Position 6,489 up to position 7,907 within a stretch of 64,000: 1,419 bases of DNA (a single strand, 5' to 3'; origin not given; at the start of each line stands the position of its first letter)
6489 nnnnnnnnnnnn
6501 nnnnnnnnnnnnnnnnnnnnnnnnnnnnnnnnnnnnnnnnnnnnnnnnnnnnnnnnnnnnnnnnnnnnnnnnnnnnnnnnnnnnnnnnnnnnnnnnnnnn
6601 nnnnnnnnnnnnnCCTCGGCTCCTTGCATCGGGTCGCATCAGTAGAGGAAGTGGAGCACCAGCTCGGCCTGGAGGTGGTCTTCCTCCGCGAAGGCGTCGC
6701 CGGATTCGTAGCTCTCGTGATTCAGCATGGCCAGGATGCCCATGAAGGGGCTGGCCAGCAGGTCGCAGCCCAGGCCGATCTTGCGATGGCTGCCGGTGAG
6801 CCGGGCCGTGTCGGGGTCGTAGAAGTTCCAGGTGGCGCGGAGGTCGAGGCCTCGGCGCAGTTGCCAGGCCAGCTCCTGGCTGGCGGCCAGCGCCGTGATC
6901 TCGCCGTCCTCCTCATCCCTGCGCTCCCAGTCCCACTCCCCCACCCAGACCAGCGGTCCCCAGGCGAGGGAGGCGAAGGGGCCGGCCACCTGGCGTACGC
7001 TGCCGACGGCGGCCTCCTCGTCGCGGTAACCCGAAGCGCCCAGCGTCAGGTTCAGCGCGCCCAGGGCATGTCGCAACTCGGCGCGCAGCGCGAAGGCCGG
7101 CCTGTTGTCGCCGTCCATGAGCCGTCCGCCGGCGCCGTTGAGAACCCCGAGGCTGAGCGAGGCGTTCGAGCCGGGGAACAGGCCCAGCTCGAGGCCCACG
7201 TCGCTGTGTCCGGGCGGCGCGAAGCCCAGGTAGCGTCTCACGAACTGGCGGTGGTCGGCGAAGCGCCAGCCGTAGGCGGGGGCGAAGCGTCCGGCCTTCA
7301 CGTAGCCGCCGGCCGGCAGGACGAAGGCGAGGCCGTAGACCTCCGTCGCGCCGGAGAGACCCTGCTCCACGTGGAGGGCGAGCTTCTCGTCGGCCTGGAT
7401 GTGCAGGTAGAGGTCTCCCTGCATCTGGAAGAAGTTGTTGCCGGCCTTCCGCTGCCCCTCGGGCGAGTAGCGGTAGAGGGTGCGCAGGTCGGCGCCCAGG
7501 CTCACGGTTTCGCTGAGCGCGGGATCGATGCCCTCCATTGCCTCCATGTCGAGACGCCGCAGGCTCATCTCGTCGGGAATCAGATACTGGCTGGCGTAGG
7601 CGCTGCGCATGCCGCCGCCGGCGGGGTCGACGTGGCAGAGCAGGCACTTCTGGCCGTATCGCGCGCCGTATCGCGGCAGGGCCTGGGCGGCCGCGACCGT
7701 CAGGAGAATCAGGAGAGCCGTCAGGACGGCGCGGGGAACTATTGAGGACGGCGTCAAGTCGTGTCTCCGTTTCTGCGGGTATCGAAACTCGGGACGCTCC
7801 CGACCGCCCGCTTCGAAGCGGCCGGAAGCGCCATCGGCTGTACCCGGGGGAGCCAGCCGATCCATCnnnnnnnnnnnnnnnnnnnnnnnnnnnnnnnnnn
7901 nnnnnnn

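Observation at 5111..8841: Five-gene operon of unusual haem proteins: tandem di-P460-like lipoprotein, CXXCH-bearing outer-membrane barrel, YceI, PSCyt1 cytochrome lipoprotein, ICMT-like methyltransferase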

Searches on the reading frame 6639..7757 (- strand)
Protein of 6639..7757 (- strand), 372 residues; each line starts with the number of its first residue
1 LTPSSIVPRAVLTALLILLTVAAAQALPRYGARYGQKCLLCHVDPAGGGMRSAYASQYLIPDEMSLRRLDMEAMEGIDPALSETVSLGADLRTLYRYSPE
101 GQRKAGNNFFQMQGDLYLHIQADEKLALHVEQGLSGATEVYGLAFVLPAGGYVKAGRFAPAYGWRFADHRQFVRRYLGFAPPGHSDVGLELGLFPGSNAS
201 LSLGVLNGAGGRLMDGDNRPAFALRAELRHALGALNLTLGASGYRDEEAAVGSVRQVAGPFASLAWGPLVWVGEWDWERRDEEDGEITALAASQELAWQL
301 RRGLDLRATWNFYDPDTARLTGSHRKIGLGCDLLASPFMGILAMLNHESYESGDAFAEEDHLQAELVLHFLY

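Call 3: search_protein_families(library=pfam, proteins=[window:6639-7757:-], max_evalue=1)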
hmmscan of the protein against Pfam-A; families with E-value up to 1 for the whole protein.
window:6639-7757:- (372 aa): 1 family
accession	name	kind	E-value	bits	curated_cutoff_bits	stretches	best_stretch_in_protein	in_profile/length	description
PF15349.11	DCA16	-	0.21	11.6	27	1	276-317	32-73/216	DDB1- and CUL4-associated factor 16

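Call 4: search_protein_families(library=ncbifam, proteins=[window:6639-7757:-], max_evalue=1)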
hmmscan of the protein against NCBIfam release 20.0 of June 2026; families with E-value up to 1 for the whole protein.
window:6639-7757:- (372 aa): 0 families

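Call 8: search_solved_structures(query=window:6639-7757:-, max_evalue=10)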
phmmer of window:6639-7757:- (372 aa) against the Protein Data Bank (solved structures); distinct sequences matched with E-value up to 10: 5.
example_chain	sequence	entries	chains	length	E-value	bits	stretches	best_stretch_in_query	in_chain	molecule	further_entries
6fy0_H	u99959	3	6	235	0.17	14.3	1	226-293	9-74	CAP228-16H Heavy Chain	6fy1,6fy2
8tvd_H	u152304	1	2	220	0.24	13.8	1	226-295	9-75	Heavy chain of Fab 221-11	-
8ov6_B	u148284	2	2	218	0.4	13.1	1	276-317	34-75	DDB1- and CUL4-associated factor 16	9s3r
8g46_B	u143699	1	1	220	0.41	13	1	276-317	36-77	DDB1- and CUL4-associated factor 16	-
9zv1_H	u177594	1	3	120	0.47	12.8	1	224-296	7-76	H51 Fab Heavy Chain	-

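Call 10: find_homologous_proteins(query=window:6639-7757:-, max_evalue=0.001)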
Query window:6639-7757:- (372 aa): 111 proteins with E <= 0.001 among 8000 candidates.
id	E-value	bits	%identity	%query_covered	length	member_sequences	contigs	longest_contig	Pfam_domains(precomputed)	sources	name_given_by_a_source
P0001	8.5e-248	840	100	100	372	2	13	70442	-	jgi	-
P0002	6.1e-206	702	85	93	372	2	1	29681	-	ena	-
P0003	7.5e-171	587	67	100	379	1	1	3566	-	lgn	-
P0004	1.9e-167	575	70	97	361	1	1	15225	-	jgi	jgi:hypothetical protein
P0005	9.3e-163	560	65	100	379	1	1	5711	-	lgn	-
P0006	1.5e-162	559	66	97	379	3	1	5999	-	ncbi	-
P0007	5.8e-153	528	62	100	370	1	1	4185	-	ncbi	-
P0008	4.1e-141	489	64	94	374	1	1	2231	-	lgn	-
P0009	1.4e-139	484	61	95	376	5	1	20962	-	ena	-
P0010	1.0e-138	481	61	99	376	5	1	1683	-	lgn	-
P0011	8.2e-138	478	63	94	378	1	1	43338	-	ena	-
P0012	1.2e-137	477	61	93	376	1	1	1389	-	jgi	jgi:hypothetical protein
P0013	3.1e-137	476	62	94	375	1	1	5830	-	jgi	jgi:hypothetical protein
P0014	5.2e-135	469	62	93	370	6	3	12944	-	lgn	-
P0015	1.1e-130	454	60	93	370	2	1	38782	-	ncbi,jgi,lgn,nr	ncbi:hypothetical protein FJ251_01665 [bacterium]|nr:hypothetical protein [bacterium]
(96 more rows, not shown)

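Call 16: find_related_loci(query=A1, collection=genome_contigs, flank=6000)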
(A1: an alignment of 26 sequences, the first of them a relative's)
Query A1 (372 aa) in genome_contigs; peptide patterns used: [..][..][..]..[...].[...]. (x = any residue, [..] = any of these).
174 stretches matched a pattern; 164 encode a relative of the query (tblastn E <= 1e-3); the best 80 are kept; 80 distinct loci.
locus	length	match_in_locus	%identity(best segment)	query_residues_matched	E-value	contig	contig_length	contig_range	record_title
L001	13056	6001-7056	51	16-372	1e-112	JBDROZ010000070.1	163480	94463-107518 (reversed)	MAG: Candidatus Eisenbacteria bacterium isolate MEGAHIT-group-1.985 k141_8355225, whole genome shotgun sequence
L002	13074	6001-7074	49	11-372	5e-105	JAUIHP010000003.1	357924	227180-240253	MAG: bacterium isolate Co_bin.215 NODE_256_length_357924_cov_2.143674, whole genome shotgun sequence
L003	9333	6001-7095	45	18-372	2e-101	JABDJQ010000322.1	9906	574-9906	MAG: Gemmatimonadetes bacterium isolate SS_bin_27 k127_2862364, whole genome shotgun sequence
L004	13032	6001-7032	49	24-372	5e-99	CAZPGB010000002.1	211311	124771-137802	MAG TPA_asm: uncultured bacterium isolate SRP141376_co4_320 genome assembly, contig: NODE_41_length_211311_cov_38.927391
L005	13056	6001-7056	44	26-372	3e-98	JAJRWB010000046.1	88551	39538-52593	MAG: Candidatus Eisenbacteria bacterium isolate Dive96_bin2.117 k141_2278012, whole genome shotgun sequence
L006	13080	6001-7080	44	18-372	2e-98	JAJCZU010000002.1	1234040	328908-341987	MAG: Candidatus Eisenbacteria bacterium isolate OFTM309 OFTM309_1, whole genome shotgun sequence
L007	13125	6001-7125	44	9-372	1e-96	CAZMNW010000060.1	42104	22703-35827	MAG TPA_asm: uncultured bacterium isolate binchicken_co165_391 genome assembly, contig: k141_854648, whole genome shotgu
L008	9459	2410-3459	45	19-372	7e-96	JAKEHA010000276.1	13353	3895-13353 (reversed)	MAG: Candidatus Latescibacterota bacterium isolate PMV_6.20 PMV_6.20.k101_1303813, whole genome shotgun sequence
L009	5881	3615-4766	43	10-372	5e-96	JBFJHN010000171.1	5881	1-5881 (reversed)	MAG: Candidatus Krumholzibacteriia bacterium isolate Mix_sand16.2022.02.G.6 k141_2091766_length_5881_cov_10.1214, whole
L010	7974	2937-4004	45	15-372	3e-95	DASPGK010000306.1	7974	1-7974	MAG TPA_asm: Candidatus Krumholzibacteriia bacterium isolate SMAG_U16449 k141_313311, whole genome shotgun sequence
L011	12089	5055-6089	49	23-372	4e-93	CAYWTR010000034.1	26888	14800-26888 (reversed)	MAG TPA_asm: uncultured Fibrobacteraceae bacterium isolate binchicken_co277_105 genome assembly, contig: NODE_2690_lengt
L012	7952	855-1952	42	3-372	6e-92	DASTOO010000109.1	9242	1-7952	MAG TPA_asm: Candidatus Krumholzibacteriia bacterium isolate SMAG_U2172 k141_791867, whole genome shotgun sequence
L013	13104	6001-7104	45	8-372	1e-91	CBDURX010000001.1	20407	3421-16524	MAG TPA_asm: uncultured bacterium isolate SRR22302364_binner13_Refined_49 genome assembly, contig: ERZ25073603.684, whol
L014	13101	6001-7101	42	4-372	4e-90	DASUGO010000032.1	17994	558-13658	MAG TPA_asm: Candidatus Krumholzibacteriia bacterium isolate SMAG_U1407 k141_1682237, whole genome shotgun sequence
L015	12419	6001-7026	43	29-372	2e-89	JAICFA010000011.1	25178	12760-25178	MAG: Candidatus Krumholzibacteriia bacterium isolate BD_ISSM_2_bin.43 k141_5429630_length_25178_cov_8.0000, whole genome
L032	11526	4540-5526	42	9-341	8e-72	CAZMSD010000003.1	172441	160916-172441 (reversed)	MAG TPA_asm: uncultured Bacteroidaceae bacterium isolate binchicken_co65_461 genome assembly, contig: NODE_131_length_17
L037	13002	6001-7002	42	24-372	7e-65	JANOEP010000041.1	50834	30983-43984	MAG: bacterium isolate SOY_65_metabat_222 SOY_65_k141_2848537, whole genome shotgun sequence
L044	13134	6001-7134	42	11-372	4e-91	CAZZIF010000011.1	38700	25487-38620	MAG TPA_asm: uncultured bacterium isolate SRP332253_co2_114 genome assembly, contig: NODE_886_length_38700_cov_5.118230,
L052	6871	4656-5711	32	7-341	2e-53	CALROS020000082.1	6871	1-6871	MAG: Chitinophaga pinensis isolate JJ-LAS36-244-8-m1-bin313 genome assembly, contig: JJ-LAS36-244-C895, whole genome sho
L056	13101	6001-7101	34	5-372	1e-51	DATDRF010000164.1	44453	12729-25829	MAG TPA_asm: Bacteroidota bacterium isolate SMAG_U7970 k141_1197731, whole genome shotgun sequence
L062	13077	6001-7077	32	24-371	3e-50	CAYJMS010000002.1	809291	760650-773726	MAG TPA_asm: uncultured Chitinophagaceae bacterium isolate ERP124720_co1_92 genome assembly, contig: NODE_9_length_80929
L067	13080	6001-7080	34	14-368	1e-49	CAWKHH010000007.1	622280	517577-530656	MAG: Ignavibacteriota bacterium isolate MFD05942.bin.1.310 genome assembly, contig: contig_6970, whole genome shotgun se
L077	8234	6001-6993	32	28-341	3e-48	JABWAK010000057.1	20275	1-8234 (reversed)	MAG: Bacteroidetes bacterium isolate MAG_2 scaffold_2735, whole genome shotgun sequence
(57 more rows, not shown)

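Call 31: search_protein_families(library=pfam, proteins=[L001:7664-8098:+, L037:7635-8048:+, L010:2473-2892:+, L067:4990-5397:+, L067:7092-7505:+, L052:6483-6848:+, L062:8113-8481:+, L077:7100-7495:+, L032:6274-6663:+, L056:7126-7500:+], max_evalue=1)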
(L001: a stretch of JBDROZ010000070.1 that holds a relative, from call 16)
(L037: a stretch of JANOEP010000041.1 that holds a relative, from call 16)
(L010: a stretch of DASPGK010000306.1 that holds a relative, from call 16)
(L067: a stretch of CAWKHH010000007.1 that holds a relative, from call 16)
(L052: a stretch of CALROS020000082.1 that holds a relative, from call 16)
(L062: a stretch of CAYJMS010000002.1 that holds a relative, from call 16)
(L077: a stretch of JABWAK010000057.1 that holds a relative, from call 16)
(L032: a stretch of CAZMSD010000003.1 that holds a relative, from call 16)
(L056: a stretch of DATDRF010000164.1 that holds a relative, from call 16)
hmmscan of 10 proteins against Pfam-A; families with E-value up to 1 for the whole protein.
L001:7664-8098:+ (144 aa): 1 family
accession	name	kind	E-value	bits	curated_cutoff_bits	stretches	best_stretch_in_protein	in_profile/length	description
PF07635.16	PSCyt1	-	0.15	13.1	22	1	58-109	3-47/59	Planctomycete cytochrome C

L037:7635-8048:+ (137 aa): 3 families
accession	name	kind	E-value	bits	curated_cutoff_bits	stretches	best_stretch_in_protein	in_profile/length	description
PF13442.11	Cytochrome_CBB3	-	0.00041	21.1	27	1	41-130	4-68/68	Cytochrome C oxidase, cbb3-type, subunit III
PF22297.1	PccH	-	0.055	14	24.4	1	39-58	2-21/133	PccH Cytochrome c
PF00034.26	Cytochrom_C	-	0.057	15.2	21.3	1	44-130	5-86/90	Cytochrome c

L010:2473-2892:+ (139 aa): 3 families
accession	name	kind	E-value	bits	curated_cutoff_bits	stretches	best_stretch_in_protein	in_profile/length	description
PF13442.11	Cytochrome_CBB3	-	0.0024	18.6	27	1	44-132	7-68/68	Cytochrome C oxidase, cbb3-type, subunit III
PF22297.1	PccH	-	0.029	14.9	24.4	1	39-67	2-30/133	PccH Cytochrome c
PF00034.26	Cytochrom_C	-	0.15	13.8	21.3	1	44-133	5-87/90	Cytochrome c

L067:4990-5397:+ (135 aa): 2 families
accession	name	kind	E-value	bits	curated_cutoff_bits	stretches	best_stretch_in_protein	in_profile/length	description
PF07635.16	PSCyt1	-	1.7e-07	32.2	22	1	57-102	1-49/59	Planctomycete cytochrome C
PF05757.16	PsbQ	-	0.4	11.2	26.9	1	9-43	45-75/204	Oxygen evolving enhancer protein 3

L067:7092-7505:+ (137 aa): 5 families
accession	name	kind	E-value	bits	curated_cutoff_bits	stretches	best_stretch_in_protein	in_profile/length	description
PF07635.16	PSCyt1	-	1.4e-08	35.7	22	1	46-97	1-51/59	Planctomycete cytochrome C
PF22297.1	PccH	-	0.031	14.8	24.4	1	34-63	2-31/133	PccH Cytochrome c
PF13442.11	Cytochrome_CBB3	-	0.043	14.6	27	1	41-130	9-68/68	Cytochrome C oxidase, cbb3-type, subunit III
PF14376.11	Haem_bd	-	0.083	13.3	27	0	33-57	29-53/133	Haem-binding domain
PF00034.26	Cytochrom_C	-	0.089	14.6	21.3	1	44-132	10-88/90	Cytochrome c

L052:6483-6848:+ (121 aa): 7 families
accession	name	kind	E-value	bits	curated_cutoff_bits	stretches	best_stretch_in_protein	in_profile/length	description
PF07635.16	PSCyt1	-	3.6e-06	27.9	22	1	38-88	1-49/59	Planctomycete cytochrome C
PF13442.11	Cytochrome_CBB3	-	0.0046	17.7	27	1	32-114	8-68/68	Cytochrome C oxidase, cbb3-type, subunit III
PF00034.26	Cytochrom_C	-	0.0087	17.8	21.3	1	33-116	7-88/90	Cytochrome c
PF14376.11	Haem_bd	-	0.0088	16.4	27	1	22-68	26-72/133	Haem-binding domain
PF11845.13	Tll0287-like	-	0.013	16.4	24.1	1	33-52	99-117/144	Tll0287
PF22297.1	PccH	-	0.019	15.5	24.4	1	26-50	2-26/133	PccH Cytochrome c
PF09699.15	Paired_CXXCH_1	-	0.064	13.4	20.6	1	32-50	3-21/41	Doubled CXXCH motif (Paired_CXXCH_1)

L062:8113-8481:+ (122 aa): 7 families
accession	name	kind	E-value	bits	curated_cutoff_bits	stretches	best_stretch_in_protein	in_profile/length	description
PF07635.16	PSCyt1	-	9.5e-07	29.8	22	1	39-96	1-56/59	Planctomycete cytochrome C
PF13442.11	Cytochrome_CBB3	-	2.9e-06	27.9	27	1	34-115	9-68/68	Cytochrome C oxidase, cbb3-type, subunit III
PF22297.1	PccH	-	0.0036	17.8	24.4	1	27-59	2-34/133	PccH Cytochrome c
PF00034.26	Cytochrom_C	-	0.0043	18.8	21.3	1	34-116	7-87/90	Cytochrome c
PF14376.11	Haem_bd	-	0.0085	16.5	27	1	25-65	28-68/133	Haem-binding domain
PF11845.13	Tll0287-like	-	0.11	13.3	24.1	1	35-60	100-124/144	Tll0287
PF07627.16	PSCyt3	-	0.18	12.6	27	1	36-60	68-90/98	Protein of unknown function (DUF1588)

L077:7100-7495:+ (131 aa): 3 families
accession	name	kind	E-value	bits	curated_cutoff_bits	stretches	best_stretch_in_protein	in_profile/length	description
PF07635.16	PSCyt1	-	1e-07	32.9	22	1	53-97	1-48/59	Planctomycete cytochrome C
PF13442.11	Cytochrome_CBB3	-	0.035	14.9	27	1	51-120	12-64/68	Cytochrome C oxidase, cbb3-type, subunit III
PF00034.26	Cytochrom_C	-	0.1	14.4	21.3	1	50-124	9-86/90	Cytochrome c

L032:6274-6663:+ (129 aa): 4 families
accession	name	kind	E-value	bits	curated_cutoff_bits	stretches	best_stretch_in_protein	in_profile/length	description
PF07635.16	PSCyt1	-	1.8e-14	54.5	22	1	50-105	1-56/59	Planctomycete cytochrome C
PF22297.1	PccH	-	0.055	14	24.4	1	38-59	2-23/133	PccH Cytochrome c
PF13442.11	Cytochrome_CBB3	-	0.11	13.3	27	1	41-66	5-25/68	Cytochrome C oxidase, cbb3-type, subunit III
PF00034.26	Cytochrom_C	-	0.15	13.8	21.3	1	43-123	5-87/90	Cytochrome c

L056:7126-7500:+ (124 aa): 4 families
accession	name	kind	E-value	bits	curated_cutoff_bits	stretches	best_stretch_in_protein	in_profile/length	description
PF07635.16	PSCyt1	-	2e-09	38.3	22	1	41-98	1-56/59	Planctomycete cytochrome C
PF13442.11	Cytochrome_CBB3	-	0.013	16.2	27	1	36-117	9-68/68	Cytochrome C oxidase, cbb3-type, subunit III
PF22297.1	PccH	-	0.048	14.2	24.4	1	28-58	1-31/133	PccH Cytochrome c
PF11845.13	Tll0287-like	-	0.15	12.9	24.1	1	38-71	101-134/144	Tll0287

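Call 32: predict_structure(alignment_id=A2)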
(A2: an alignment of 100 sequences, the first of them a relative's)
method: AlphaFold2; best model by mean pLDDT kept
length: 372 residues; sequences in the alignment: 100
mean_pLDDT: 92.3   pTM: 0.87
mean pLDDT of the five models: 92.3, 91.5, 91.0, 91.0, 91.0
residues with pLDDT >= 90: 304; 70-90: 49; 50-70: 9; < 50: 10
segments of 3 or more residues with pLDDT < 50: 1-3, 20-26
pLDDT, mean of each block of 10 residues (from residue 1): 58 70 54 87 93 93 94 93 97 97 95 96 98 92 97 97 93 95 91 96 96 87 97 96 90 92 97 98 94 98 97 97 98 97 98 96 98 93
secondary structure, 60 per line:
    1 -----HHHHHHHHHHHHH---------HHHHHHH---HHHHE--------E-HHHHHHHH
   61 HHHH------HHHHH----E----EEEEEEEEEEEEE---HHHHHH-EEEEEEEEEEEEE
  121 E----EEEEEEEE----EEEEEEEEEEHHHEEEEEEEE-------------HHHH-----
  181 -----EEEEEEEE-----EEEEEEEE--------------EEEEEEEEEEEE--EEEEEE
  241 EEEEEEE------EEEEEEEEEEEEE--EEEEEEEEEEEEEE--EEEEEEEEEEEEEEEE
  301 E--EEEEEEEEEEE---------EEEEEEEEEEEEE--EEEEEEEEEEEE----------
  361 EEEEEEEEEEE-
elements in order: H6-18 H28-34 H38-41 H53-64 H71-75 E85-97 H101-106 E108-121 E126-133 E138-147 E151-158 H172-175 E186-193 E199-206 E221-232 E235-247 E254-266 E269-282 E285-301 E304-314 E324-336 E339-350 E361-371

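Call 48: search_protein_representatives(alignment_id=A2)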
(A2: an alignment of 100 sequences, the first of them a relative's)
Query: 100 sequences, 371 profile positions. Proteins with E-value up to 0.001 (for the whole library): 3326; up to 1e-10: 1858; up to 1e-30: 516. The best 150 are listed.
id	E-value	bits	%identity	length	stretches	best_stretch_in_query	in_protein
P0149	2.2e-144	497.4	-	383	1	10-371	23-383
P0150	8.4e-138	475.8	-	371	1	7-371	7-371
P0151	7.2e-137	472.7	-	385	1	7-371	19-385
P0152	5.2e-134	463.3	-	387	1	11-371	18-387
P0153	9.0e-130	449.4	-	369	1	12-371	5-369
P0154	5.9e-129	446.7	-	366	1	12-371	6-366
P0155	1.8e-128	445.1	-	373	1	7-371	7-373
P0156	9.2e-128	442.8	-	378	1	9-371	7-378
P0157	3.8e-124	430.9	-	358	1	13-371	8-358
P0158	3.1e-123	427.9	-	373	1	9-371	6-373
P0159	2.6e-122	424.8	-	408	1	11-371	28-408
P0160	8.5e-122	423.1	-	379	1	12-371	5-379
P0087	1.8e-121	422.1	-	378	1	16-371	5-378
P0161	1.2e-120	419.4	-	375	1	12-371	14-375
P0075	7.8e-120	416.7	-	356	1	8-371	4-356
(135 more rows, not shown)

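Call 53: search_dna_similar(query=window:6639-7757:-, collection=plasmids, mode=protein, max_evalue=10, max_rows=20)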
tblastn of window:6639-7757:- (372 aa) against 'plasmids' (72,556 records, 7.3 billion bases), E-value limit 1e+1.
No match.

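Call 65: find_encoding_contigs(protein=P0002, flank=7000, max_places=1)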
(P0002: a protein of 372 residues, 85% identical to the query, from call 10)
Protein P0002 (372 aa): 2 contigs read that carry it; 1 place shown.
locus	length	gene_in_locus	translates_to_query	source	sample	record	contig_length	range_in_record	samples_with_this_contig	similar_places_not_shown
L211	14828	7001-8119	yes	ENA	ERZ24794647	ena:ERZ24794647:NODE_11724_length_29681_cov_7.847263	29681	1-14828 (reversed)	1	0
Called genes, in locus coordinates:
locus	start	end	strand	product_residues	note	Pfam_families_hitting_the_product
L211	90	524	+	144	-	PF00571:CBS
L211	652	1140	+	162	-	-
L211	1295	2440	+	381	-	PF05222:AlaDh_PNT_N, PF02826:2-Hacid_dh_C (faint), PF01262:AlaDh_PNT_C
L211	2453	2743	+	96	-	PF12769:PNTB_4TM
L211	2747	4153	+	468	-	PF02233:PNTB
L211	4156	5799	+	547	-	PF02254:TrkA_N, PF02080:TrkA_C, PF02254:TrkA_N, PF02080:TrkA_C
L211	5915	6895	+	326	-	PF16694:Cytochrome_P460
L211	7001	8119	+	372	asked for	-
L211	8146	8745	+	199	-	PF04264:YceI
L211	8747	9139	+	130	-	-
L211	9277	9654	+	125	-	PF04191:PEMT, PF04140:ICMT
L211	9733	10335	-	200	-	PF08534:Redoxin, PF00578:AhpC-TSA, PF00085:Thioredoxin, PF13098:Thioredoxin_2 (weak), PF13905:Thioredoxin_8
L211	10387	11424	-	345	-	PF13192:Thioredoxin_3, PF00085:Thioredoxin, PF13098:Thioredoxin_2 (weak)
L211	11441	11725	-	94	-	PF01022:HTH_5, PF12802:MarR_2, PF12840:HTH_20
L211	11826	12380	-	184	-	PF14602:Hexapep_2 (faint), PF00132:Hexapep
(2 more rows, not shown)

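Call 66: find_encoding_contigs(protein=P0011, flank=7000, max_places=1)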
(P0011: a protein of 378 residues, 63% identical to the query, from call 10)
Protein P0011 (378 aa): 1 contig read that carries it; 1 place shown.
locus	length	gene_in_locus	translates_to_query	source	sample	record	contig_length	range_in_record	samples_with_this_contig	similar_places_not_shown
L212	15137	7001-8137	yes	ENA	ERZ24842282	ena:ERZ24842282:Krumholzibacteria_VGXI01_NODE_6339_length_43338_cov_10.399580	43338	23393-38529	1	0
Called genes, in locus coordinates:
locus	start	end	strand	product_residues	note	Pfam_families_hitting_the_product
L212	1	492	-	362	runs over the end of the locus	PF00903:Glyoxalase (weak), PF13669:Glyoxalase_4, PF14696:Glyoxalase_5 (weak), PF00903:Glyoxalase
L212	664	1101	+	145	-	PF00571:CBS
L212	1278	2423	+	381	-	PF05222:AlaDh_PNT_N, PF01262:AlaDh_PNT_C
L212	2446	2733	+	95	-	PF12769:PNTB_4TM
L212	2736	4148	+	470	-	PF02233:PNTB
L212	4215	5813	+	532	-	PF02254:TrkA_N, PF02080:TrkA_C, PF02254:TrkA_N, PF02080:TrkA_C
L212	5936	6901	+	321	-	PF16694:Cytochrome_P460 (weak)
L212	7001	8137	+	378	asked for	-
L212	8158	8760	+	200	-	PF04264:YceI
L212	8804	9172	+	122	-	-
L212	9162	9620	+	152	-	PF04191:PEMT, PF04140:ICMT (weak)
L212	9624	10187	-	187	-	PF00578:AhpC-TSA, PF08534:Redoxin, PF00255:GSHPx (weak), PF00085:Thioredoxin, PF13098:Thioredoxin_2 (weak), PF13905:Thioredoxin_8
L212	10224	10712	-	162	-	PF02566:OsmC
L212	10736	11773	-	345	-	PF13192:Thioredoxin_3, PF00085:Thioredoxin, PF13098:Thioredoxin_2 (weak)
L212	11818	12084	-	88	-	PF12840:HTH_20, PF01022:HTH_5, PF12802:MarR_2, PF09339:HTH_IclR (faint)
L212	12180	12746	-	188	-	PF00132:Hexapep, PF14602:Hexapep_2 (weak)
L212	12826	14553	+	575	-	-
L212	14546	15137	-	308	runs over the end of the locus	PF00126:HTH_1, PF03466:LysR_substrate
